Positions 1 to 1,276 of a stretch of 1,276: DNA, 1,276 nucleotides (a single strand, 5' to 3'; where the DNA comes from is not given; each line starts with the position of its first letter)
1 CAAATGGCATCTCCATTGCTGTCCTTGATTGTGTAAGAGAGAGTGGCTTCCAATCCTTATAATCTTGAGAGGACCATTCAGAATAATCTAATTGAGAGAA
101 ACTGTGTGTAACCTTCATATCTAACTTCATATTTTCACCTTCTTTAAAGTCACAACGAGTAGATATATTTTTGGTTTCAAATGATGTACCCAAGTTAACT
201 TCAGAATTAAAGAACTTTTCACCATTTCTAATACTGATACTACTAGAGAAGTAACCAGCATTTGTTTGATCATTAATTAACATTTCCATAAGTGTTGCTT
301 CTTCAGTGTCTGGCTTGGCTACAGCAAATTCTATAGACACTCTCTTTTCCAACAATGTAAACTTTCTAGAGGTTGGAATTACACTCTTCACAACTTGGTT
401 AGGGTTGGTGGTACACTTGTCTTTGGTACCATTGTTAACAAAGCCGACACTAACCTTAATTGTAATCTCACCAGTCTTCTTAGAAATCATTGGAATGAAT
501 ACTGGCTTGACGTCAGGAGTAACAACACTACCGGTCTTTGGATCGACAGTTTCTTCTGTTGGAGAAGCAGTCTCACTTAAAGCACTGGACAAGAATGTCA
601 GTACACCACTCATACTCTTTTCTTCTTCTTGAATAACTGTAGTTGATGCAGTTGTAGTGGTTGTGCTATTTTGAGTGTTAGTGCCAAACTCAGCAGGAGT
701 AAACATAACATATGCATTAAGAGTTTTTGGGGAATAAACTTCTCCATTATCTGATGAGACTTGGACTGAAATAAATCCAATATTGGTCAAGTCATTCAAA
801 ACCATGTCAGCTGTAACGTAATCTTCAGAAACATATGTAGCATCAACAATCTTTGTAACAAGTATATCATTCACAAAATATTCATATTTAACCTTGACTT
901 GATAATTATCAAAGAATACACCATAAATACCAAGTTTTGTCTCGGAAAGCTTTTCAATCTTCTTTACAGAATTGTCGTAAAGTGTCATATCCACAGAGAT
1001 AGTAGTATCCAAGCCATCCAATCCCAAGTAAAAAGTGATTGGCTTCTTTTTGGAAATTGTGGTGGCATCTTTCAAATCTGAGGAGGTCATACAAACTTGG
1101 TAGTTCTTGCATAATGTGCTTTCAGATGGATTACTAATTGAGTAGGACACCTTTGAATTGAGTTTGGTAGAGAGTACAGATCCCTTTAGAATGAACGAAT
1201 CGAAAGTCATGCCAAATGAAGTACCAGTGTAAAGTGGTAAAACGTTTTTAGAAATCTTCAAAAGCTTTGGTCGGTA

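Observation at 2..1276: Window-spanning 425-codon open frame on the minus strand, absent from the ORF track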

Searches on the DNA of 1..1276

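Call 38: search_rna_families(source=window, threshold=evalue, max_evalue=1)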
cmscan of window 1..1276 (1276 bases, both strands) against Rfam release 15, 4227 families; matches with E-value up to 1: 3.
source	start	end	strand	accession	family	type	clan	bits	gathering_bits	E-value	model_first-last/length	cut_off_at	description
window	194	280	-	RF00181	SNORD113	Gene; snRNA; snoRNA; CD-box;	CL00069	22.3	36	0.18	1-74/74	no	Small nucleolar RNA SNORD113/SNORD114 family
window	554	595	+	RF00285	snoZ6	Gene; snRNA; snoRNA; CD-box;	-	19.9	35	0.12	1-91/91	no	Z6 small nucleolar RNA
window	973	1097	+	RF02161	PART1_3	Gene; lncRNA;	-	16.7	40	0.61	1-131/131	no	Prostate androgen-regulated transcript 1 conserved region 3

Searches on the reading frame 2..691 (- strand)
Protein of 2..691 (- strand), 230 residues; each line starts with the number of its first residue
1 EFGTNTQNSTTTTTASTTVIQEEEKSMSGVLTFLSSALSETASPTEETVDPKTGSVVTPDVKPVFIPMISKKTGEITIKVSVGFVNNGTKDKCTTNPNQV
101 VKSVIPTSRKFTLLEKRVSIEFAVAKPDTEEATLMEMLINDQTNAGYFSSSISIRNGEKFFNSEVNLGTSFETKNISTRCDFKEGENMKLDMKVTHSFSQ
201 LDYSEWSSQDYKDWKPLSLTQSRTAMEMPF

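Call 34: search_protein_families(library=pfam, proteins=[window:2-691:-], max_evalue=10)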
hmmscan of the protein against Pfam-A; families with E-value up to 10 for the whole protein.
window:2-691:- (230 aa): 0 families

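Call 49: predict_structure(alignment_id=A2)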
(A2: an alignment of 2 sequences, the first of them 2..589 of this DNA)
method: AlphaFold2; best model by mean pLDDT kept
length: 196 residues; sequences in the alignment: 2
mean_pLDDT: 32.5   pTM: 0.22
mean pLDDT of the five models: 32.5, 29.6, 29.1, 28.5, 27.3
residues with pLDDT >= 90: 0; 70-90: 0; 50-70: 0; < 50: 196
segments of 3 or more residues with pLDDT < 50: 1-196
pLDDT, mean of each block of 10 residues (from residue 1): 33 39 33 30 32 29 27 24 28 30 31 37 38 33 32 33 40 40 33 27
secondary structure, 60 per line:
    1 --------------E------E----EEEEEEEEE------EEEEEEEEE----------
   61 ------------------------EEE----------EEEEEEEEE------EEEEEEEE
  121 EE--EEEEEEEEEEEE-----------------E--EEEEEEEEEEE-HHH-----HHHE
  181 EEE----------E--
elements in order: E27-35 E42-50 E85-87 E98-106 E113-122 E125-136 E157-167 E180-183

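Call 52: search_solved_structures(query=A2, max_evalue=10)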
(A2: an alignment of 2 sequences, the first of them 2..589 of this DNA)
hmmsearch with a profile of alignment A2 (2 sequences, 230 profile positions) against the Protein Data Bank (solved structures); distinct sequences matched with E-value up to 10: 0.

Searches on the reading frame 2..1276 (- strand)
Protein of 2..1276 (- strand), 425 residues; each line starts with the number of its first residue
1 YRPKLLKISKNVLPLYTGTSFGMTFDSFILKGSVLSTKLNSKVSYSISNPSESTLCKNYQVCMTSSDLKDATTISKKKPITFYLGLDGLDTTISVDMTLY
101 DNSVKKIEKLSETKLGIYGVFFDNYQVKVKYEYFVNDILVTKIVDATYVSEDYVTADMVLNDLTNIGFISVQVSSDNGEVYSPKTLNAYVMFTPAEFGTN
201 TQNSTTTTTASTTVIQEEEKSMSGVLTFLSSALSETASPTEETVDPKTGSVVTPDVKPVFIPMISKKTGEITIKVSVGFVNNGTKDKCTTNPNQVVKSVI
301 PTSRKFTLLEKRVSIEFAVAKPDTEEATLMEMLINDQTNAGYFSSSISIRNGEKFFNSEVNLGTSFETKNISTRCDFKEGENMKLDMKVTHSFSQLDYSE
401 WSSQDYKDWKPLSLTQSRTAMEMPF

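Call 5: search_protein_families(library=pfam, proteins=[window:2-1276:-], max_evalue=1)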
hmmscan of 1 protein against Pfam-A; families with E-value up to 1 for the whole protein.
window:2-1276:- (425 aa): 0 families

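Call 6: search_solved_structures(query=window:2-1276:-, max_evalue=1, show_alignments=2)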
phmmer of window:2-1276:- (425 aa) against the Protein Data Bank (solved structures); distinct sequences matched with E-value up to 1: 0.

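Call 7: find_homologous_proteins(query=window:2-1276:-, max_evalue=0.001)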
Query window:2-1276:- (425 aa): 1 proteins with E <= 0.001 among 4898 candidates.
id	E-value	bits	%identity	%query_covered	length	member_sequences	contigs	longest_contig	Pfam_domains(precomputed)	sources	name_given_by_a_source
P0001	4.6e-228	775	100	86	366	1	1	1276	-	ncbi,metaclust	ncbi:predicted protein, partial [Naegleria gruberi]|metaclust:status=active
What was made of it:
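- The record is flagged 'partial' (call 7).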

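Call 11: find_encoding_contigs(protein=P0001, flank=10000)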
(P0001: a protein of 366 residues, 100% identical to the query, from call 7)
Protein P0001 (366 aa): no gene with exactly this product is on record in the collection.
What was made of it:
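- On Protein-coding gene of Naegleria gruberi (annotated locus XP_002668011.1): The window is the whole scaffold, and no longer contig carrying the gene was on record (call 11).
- Tried and rejected: The look-up of contigs encoding P0001 found nothing on record (call 11).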

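Call 17: search_protein_representatives(protein=window:2-1276:-)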
Query: 425 residues. Proteins with E-value up to 0.001 (for the whole library): 2; up to 1e-10: 1; up to 1e-30: 1. The best 2 are listed.
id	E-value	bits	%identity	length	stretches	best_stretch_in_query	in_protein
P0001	1.5e-228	774.7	100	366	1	23-388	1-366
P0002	3.2e-05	39.6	35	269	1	320-411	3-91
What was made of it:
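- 5..322 (-): Domain shared with the environmental homologue P0002 (residues 319-424). In P0002 this region lies about 80 residues before a transmembrane anchor. phmmer E=3.2e-5 against 1.84 billion representatives (call 17).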

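Call 21: list_cluster_members(proteins=[P0002, P0001])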
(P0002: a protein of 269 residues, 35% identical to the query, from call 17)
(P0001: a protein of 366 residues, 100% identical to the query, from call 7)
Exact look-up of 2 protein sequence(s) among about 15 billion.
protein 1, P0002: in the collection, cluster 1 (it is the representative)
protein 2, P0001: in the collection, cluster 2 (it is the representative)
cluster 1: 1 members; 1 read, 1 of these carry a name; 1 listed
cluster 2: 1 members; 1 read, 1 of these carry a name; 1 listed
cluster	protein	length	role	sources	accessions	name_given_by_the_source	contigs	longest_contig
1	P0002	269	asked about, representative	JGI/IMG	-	hypothetical protein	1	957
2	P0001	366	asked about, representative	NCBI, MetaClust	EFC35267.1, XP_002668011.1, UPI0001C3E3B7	predicted protein, partial [Naegleria gruberi] | status=active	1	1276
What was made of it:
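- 113..1210 (-): Extent of the public gene model (366 aa, 'predicted protein, partial'), covering residues 23-388 of the frame. Accessions are in call 21.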

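Call 22: find_encoding_contigs(protein=P0002, flank=10000)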
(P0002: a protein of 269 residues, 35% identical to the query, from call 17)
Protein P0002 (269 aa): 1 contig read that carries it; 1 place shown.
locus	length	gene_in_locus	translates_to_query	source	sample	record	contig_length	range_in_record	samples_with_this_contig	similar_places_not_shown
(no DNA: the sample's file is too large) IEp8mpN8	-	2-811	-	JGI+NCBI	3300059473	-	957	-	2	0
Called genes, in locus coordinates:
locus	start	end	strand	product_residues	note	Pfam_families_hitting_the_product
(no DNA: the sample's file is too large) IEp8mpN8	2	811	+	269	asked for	?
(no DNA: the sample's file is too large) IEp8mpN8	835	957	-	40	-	?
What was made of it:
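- The protein has no relative in any other genome, and its only homologue is environmental (calls 17, 21 and 22).
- Tried and rejected: The P0002 contig was found, but its DNA was unavailable (call 22).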

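Call 24: predict_structure(protein=window:2-1276:-)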
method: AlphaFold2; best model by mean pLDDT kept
length: 425 residues; sequences in the alignment: 1
mean_pLDDT: 30.3   pTM: 0.22
mean pLDDT of the five models: 30.3, 30.1, 26.6, 25.9, 24.4
residues with pLDDT >= 90: 0; 70-90: 0; 50-70: 0; < 50: 425
segments of 3 or more residues with pLDDT < 50: 1-425
pLDDT, mean of each block of 10 residues (from residue 1): 32 28 27 28 25 26 26 26 27 25 27 28 40 42 43 39 37 38 32 29 27 26 34 34 39 38 32 33 29 30 26 28 29 26 27 27 25 28 28 27 33 27 25
secondary structure, 60 per line:
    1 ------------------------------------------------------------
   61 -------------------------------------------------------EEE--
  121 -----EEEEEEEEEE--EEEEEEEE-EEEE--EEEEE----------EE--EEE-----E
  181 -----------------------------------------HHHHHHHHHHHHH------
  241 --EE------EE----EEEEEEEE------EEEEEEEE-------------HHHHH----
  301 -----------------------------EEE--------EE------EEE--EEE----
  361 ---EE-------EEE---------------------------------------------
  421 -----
elements in order: E116-118 E126-135 E138-145 E147-150 E153-157 E172-174 H222-234 E257-264 E271-278 H292-296 E330-332 E349-351 E354-356 E373-375
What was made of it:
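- Both AlphaFold runs failed (pLDDT 30 and 32.5, calls 24 and 49), so no fold supports an extracellular domain type.
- Tried and rejected: AlphaFold2 on the full fragment (single sequence) and on residues 230-425 aligned with P0002 gave mean pLDDT 30.3 and 32.5 (calls 24 and 49).
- No known domain, no expression data, no close relatives, and failed structure prediction (calls 5, 17, 24 and 49).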

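Call 25: find_homologous_proteins(query=A1, max_evalue=0.01)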
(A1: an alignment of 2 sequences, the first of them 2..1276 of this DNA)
Query A1 (2 sequences) (425 aa, profile of the alignment): 2 proteins with E <= 0.01 among 8000 candidates.
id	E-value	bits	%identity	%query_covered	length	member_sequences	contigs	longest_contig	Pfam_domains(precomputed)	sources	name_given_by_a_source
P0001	2.1e-242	823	100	86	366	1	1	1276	-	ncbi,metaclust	ncbi:predicted protein, partial [Naegleria gruberi]|metaclust:status=active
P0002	2.0e-42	164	32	25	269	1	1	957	-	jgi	jgi:hypothetical protein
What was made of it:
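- The gene has no detectable paralogue or orthologue in any other Naegleria proteome in the databases searched (calls 7, 17 and 25).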

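Call 26: find_related_loci(query=A1, collection=metagenome_contigs, flank=10000)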
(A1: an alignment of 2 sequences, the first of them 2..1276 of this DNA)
Query A1 (425 aa) in metagenome_contigs; peptide patterns used: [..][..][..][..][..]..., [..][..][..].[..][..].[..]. (x = any residue, [..] = any of these).
537 stretches matched a pattern, but none encodes a relative of the query by tblastn (E <= 1e-3).

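Call 27: find_related_loci(query=A1, collection=viral_contigs, flank=10000)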
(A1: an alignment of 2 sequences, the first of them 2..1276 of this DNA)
Query A1 (425 aa) in viral_contigs; peptide patterns used: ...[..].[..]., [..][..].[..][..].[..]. (x = any residue, [..] = any of these).
208 stretches matched a pattern, but none encodes a relative of the query by tblastn (E <= 1e-3).

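Call 28: find_related_loci(query=window:2-1276:-, collection=metagenome_contigs, flank=10000)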
Query window:2-1276:- (425 aa) in metagenome_contigs; peptide patterns used: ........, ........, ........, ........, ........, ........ (x = any residue, [..] = any of these).
57 stretches matched a pattern, but none encodes a relative of the query by tblastn (E <= 1e-3).

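Call 29: find_related_loci(query=window:2-1276:-, collection=genome_contigs, flank=5000)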
Query window:2-1276:- (425 aa) in genome_contigs; peptide patterns used: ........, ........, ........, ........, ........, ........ (x = any residue, [..] = any of these).
24 stretches matched a pattern, but none encodes a relative of the query by tblastn (E <= 1e-3).

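Call 30: search_dna_similar(query=window:2-1276:-, collection=phages, mode=protein, max_evalue=0.01)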
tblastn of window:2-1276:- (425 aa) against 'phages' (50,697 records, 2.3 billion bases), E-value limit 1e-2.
No match.

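Call 33: search_protein_families(library=ncbifam, proteins=[window:2-1276:-, P0002], max_evalue=1)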
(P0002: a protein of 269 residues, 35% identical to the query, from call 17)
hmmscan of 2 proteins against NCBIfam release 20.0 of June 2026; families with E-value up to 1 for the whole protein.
window:2-1276:- (425 aa): 0 families

P0002 (269 aa): 0 families

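Call 34: search_protein_families(library=pfam, proteins=[P0002], max_evalue=10)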
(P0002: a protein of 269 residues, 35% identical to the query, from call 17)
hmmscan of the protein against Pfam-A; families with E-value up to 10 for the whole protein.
P0002 (269 aa): 9 families
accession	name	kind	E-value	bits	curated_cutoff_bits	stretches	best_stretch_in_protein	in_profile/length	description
PF07178.16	TraL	-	0.01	16.5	24.4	1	174-221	19-66/90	TraL protein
PF14770.11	TMEM18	-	0.038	14.4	26.9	1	191-252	12-73/118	Transmembrane protein 18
PF22004.1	SPAR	-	0.069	13.4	27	1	189-211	6-28/75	Small regulatory polypeptide of amino acid response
PF12725.13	DUF3810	-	0.069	13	28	1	192-249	64-120/311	Protein of unknown function (DUF3810)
PF05454.16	DAG1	-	0.098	12.5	23.3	1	132-217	103-178/290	Dystroglycan (Dystrophin-associated glycoprotein 1)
PF12297.13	EVC2_like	-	0.13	11.5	25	1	190-264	68-142/429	Ellis van Creveld protein 2 like protein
PF02508.19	Rnf-Nqr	-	0.14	12.6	23.8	1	159-201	103-145/174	Rnf-Nqr subunit, membrane protein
PF14991.11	MLANA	-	0.25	12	27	1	189-222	26-59/117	Protein melan-A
PF16982.10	Flp1_like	-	0.27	11.2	33.5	1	230-247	29-46/49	Putative Flagellin, Flp1-like, domain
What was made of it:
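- On Any Pfam / NCBIfam / PDB family: There were no hits at E<=1 to 10 for the whole fragment, either half, or the profile with P0002 (calls 5, 6, 33, 34 and 52).
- Closest known: Generic single-pass type I membrane glycoproteins with mucin-like Ser/Thr-rich spacers. Different: Pfam hits on P0002 (TraL, TMEM18, DAG1 and others, E 0.01-0.27) are all below their cut-offs and sit on the hydrophobic segment (call 34).
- No Pfam, NCBIfam or PDB similarity exists (calls 5, 6, 33, 34 and 52).
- Tried and rejected: Pfam, NCBIfam and PDB sequence and profile searches on the whole fragment, both halves, P0002 and the joint profile found nothing significant (calls 5, 6, 33, 34 and 52).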

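Call 54: find_related_loci(query=window:2-1276:-, collection=viral_contigs, flank=5000)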
Query window:2-1276:- (425 aa) in viral_contigs; peptide patterns used: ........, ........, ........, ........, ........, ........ (x = any residue, [..] = any of these).
4 stretches matched a pattern, but none encodes a relative of the query by tblastn (E <= 1e-3).
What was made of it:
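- It has no match in 185,579 prokaryotic species genomes, phage records or IMG/VR (calls 27, 29, 30 and 54).
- Tried and rejected: I also ran exhaustive phmmer (call 17) and scanned metagenome contigs twice, viral contigs twice, prokaryotic genomes and phage records (calls 26-30 and 54).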

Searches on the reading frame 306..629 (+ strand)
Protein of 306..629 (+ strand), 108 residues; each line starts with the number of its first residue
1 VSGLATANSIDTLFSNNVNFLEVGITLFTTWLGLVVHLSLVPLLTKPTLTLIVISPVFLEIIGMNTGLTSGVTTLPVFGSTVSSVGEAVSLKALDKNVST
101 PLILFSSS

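Call 51: search_protein_families(library=pfam, proteins=[window:306-629:+], max_evalue=1)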
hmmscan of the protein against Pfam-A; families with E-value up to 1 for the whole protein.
window:306-629:+ (108 aa): 0 families

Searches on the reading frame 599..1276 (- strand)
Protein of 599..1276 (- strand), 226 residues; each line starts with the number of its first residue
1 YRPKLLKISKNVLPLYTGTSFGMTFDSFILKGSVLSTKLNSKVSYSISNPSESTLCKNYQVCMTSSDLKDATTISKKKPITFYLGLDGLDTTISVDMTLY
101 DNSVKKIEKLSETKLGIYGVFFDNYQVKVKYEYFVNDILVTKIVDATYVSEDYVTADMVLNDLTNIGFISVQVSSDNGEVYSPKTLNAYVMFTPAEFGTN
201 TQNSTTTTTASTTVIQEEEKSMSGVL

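Call 34: search_protein_families(library=pfam, proteins=[window:599-1276:-], max_evalue=10)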
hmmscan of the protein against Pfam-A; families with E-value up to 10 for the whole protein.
window:599-1276:- (226 aa): 0 families
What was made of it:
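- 692..1276 (-): N-terminal module of the fragment (residues 1-195), rich in alternating hydrophobic residues and beta-formers (e.g. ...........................). No detectable relative. No Pfam hit (call 34).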
